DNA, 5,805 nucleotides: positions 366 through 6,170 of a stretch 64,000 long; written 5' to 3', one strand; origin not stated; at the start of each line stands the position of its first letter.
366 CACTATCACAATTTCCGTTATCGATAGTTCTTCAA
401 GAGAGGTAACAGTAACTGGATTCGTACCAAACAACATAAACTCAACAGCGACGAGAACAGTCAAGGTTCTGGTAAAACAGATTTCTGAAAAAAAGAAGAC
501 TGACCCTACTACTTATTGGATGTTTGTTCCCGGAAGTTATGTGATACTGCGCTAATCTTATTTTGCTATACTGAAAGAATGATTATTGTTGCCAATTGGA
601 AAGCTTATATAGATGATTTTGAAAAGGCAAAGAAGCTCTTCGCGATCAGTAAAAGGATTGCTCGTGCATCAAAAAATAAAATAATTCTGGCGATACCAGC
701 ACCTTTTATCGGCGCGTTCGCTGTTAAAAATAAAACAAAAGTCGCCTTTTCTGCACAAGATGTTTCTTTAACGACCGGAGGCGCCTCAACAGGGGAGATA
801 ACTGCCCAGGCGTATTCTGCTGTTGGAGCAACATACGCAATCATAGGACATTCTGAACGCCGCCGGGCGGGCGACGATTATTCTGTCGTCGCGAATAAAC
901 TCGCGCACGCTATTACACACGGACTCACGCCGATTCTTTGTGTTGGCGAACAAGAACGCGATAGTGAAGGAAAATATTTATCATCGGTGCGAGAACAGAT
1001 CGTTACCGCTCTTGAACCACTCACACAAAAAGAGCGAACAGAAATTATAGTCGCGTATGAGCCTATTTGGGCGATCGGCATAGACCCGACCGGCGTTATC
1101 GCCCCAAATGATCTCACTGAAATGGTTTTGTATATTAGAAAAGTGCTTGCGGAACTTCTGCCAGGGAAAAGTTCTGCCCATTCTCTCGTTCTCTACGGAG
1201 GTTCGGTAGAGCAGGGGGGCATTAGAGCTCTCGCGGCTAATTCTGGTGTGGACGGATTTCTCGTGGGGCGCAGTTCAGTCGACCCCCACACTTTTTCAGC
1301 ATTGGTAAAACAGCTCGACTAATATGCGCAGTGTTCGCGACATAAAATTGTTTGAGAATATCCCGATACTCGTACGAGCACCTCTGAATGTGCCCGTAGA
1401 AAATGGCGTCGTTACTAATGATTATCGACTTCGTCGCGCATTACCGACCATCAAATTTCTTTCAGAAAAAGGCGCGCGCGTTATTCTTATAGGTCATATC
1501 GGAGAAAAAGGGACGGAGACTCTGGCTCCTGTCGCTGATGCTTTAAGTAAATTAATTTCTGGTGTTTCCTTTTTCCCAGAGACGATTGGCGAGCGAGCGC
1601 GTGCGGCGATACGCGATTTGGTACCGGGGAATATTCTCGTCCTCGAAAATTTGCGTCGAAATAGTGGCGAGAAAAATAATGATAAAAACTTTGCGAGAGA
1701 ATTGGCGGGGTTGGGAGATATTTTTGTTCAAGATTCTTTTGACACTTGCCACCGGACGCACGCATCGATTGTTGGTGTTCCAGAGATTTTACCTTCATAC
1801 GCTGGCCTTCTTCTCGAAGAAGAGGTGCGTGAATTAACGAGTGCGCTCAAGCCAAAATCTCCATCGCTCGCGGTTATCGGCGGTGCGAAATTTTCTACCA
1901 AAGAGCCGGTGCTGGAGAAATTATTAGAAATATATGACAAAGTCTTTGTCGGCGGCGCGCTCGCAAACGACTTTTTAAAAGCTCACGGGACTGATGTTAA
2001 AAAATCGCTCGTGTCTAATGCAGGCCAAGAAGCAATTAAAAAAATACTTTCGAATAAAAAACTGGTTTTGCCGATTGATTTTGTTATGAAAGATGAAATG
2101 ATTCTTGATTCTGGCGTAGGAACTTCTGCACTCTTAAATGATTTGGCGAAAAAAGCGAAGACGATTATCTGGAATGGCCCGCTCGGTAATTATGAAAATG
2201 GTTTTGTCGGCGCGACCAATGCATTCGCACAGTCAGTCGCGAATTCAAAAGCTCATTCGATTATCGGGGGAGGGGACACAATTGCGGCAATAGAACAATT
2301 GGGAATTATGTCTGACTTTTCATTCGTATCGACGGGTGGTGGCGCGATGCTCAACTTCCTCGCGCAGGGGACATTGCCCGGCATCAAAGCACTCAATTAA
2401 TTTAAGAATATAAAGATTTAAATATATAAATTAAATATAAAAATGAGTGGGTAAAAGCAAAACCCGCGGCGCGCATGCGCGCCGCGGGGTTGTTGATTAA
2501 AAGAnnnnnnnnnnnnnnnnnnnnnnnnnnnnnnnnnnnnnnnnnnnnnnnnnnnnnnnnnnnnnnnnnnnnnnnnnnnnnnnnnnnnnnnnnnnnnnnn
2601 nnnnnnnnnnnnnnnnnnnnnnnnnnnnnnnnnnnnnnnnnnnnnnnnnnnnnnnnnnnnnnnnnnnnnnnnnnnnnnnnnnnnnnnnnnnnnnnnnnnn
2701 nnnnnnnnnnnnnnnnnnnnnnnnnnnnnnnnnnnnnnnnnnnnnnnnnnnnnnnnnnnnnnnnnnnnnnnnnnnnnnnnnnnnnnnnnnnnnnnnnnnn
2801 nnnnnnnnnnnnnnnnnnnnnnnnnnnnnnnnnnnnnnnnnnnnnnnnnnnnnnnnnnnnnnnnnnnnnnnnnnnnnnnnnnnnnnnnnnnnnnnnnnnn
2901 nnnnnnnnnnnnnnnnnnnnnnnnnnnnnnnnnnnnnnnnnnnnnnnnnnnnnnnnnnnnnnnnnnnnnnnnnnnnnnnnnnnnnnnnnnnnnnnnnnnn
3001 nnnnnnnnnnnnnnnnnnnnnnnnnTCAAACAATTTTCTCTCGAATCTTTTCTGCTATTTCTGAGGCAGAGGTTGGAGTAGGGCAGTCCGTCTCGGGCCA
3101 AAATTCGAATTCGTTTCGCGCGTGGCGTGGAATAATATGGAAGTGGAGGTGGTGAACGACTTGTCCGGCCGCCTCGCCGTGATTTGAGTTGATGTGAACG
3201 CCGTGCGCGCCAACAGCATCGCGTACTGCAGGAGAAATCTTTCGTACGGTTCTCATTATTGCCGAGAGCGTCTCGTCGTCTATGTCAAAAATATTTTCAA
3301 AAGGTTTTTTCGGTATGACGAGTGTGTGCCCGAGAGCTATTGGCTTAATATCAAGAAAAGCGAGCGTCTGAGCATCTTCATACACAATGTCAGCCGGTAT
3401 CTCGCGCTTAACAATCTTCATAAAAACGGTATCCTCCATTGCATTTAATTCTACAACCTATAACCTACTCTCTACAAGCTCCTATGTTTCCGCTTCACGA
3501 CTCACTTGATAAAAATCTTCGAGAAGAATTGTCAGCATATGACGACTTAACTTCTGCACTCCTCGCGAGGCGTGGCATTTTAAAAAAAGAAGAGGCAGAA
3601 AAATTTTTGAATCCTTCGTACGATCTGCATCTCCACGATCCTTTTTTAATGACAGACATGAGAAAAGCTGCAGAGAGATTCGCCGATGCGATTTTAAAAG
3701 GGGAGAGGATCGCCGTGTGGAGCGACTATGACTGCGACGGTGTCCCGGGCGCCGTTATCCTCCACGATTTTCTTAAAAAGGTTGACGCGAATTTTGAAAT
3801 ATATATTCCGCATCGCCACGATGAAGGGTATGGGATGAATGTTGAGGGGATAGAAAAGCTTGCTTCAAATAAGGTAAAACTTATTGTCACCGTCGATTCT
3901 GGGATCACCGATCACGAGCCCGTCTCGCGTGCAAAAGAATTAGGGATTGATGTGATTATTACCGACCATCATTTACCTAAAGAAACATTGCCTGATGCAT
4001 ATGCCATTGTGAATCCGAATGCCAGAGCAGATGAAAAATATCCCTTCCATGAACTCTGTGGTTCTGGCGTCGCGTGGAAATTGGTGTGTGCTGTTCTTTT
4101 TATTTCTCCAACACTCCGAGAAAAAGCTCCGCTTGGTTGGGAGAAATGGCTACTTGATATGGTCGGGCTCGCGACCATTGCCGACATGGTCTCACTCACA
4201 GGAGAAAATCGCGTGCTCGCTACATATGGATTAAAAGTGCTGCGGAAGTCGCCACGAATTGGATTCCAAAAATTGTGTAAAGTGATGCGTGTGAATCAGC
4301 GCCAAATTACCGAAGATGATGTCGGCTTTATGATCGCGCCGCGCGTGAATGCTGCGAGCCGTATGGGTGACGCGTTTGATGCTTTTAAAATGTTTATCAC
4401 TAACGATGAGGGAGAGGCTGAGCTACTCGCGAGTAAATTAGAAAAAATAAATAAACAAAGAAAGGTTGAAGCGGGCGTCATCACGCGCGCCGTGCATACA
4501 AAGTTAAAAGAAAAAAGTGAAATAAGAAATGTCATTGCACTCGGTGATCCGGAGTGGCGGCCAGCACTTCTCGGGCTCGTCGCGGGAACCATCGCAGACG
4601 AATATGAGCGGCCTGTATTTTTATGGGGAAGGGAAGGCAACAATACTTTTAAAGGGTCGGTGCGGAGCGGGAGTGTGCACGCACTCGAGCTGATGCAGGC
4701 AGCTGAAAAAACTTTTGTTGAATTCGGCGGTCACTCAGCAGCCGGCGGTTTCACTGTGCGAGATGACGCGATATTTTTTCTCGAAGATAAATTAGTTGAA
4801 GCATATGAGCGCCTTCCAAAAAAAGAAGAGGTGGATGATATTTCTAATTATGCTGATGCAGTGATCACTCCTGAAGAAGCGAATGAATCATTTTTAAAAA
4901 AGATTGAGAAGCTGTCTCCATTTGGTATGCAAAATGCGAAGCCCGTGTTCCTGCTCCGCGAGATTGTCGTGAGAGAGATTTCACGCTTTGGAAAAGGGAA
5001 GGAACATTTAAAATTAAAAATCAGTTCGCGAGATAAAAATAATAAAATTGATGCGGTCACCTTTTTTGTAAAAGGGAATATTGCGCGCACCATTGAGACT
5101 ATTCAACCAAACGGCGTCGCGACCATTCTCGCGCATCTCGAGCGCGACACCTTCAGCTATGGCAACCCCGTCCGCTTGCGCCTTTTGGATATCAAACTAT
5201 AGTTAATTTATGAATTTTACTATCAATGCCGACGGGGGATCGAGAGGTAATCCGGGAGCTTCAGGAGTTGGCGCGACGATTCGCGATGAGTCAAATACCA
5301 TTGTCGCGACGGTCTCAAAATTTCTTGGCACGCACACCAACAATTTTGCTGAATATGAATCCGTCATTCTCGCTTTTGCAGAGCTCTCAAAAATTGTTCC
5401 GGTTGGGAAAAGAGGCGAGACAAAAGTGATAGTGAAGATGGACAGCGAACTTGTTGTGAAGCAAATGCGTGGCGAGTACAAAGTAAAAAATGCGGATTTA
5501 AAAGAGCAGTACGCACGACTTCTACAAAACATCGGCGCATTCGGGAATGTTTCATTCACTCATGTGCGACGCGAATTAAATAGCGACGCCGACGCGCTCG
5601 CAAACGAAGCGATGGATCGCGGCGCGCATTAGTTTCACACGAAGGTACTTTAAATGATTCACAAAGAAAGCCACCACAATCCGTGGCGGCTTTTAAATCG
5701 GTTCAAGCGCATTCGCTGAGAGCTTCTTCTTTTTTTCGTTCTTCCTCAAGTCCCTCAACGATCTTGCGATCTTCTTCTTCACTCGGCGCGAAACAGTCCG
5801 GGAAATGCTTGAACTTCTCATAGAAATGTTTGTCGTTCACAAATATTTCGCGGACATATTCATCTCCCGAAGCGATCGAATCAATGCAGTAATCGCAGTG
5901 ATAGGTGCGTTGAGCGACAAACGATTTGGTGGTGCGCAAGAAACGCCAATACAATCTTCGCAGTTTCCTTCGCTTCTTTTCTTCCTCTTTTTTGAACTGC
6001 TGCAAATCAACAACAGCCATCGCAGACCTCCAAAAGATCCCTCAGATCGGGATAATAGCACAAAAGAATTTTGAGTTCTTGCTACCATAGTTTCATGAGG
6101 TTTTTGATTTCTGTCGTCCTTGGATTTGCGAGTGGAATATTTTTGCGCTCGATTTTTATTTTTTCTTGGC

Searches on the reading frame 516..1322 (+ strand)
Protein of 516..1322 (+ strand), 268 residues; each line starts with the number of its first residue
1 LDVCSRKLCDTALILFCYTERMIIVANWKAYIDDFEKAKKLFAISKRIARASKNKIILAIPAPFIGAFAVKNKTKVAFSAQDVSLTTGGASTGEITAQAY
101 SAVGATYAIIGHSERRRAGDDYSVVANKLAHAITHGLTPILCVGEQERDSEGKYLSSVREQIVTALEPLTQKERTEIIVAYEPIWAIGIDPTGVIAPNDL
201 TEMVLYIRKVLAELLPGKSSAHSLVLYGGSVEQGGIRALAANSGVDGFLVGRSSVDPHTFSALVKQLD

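Call 87: search_protein_families(library=pfam, proteins=[window:516-1322:+], max_evalue=0.001)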
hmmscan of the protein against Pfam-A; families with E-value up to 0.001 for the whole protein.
window:516-1322:+ (268 aa): 1 family
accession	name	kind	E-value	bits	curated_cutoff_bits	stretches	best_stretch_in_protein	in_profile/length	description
PF00121.24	TIM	-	2.9e-59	201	20.1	1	22-266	1-244/245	Triosephosphate isomerase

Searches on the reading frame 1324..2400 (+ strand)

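Call 87: search_protein_families(library=pfam, proteins=[window:1324-2400:+], max_evalue=0.001)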
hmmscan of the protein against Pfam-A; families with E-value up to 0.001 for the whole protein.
window:1324-2400:+ (358 aa): 1 family
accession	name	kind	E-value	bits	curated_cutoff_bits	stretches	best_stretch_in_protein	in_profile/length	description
PF00162.24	PGK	-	4.9e-104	348.8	27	1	10-347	6-377/379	Phosphoglycerate kinase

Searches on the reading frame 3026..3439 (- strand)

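Call 87: search_protein_families(library=pfam, proteins=[window:3026-3439:-], max_evalue=0.001)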
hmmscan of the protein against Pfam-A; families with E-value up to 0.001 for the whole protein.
window:3026-3439:- (137 aa): 2 families
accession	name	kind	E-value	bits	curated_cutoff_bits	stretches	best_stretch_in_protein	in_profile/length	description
PF01230.28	HIT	-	3.9e-28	98.4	21.5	1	11-106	1-96/98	HIT domain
PF11969.13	DcpS_C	-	1.9e-16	61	24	1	4-106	2-103/114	Scavenger mRNA decapping enzyme C-term binding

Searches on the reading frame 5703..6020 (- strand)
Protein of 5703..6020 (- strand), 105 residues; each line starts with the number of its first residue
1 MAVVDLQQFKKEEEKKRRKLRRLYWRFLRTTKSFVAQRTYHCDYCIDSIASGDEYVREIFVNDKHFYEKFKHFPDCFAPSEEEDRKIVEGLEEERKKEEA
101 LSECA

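Call 3: search_protein_families(library=pfam, proteins=[window:5703-6020:-], max_evalue=1)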
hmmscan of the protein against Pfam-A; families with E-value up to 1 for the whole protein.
window:5703-6020:- (105 aa): 1 family
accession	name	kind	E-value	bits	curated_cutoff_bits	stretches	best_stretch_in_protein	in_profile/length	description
PF22214.1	Mec-4_10_cyt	-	0.054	14.2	27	0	58-83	10-34/61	Mechanosensory ion channel subunit mec-4/10 cytosolic domain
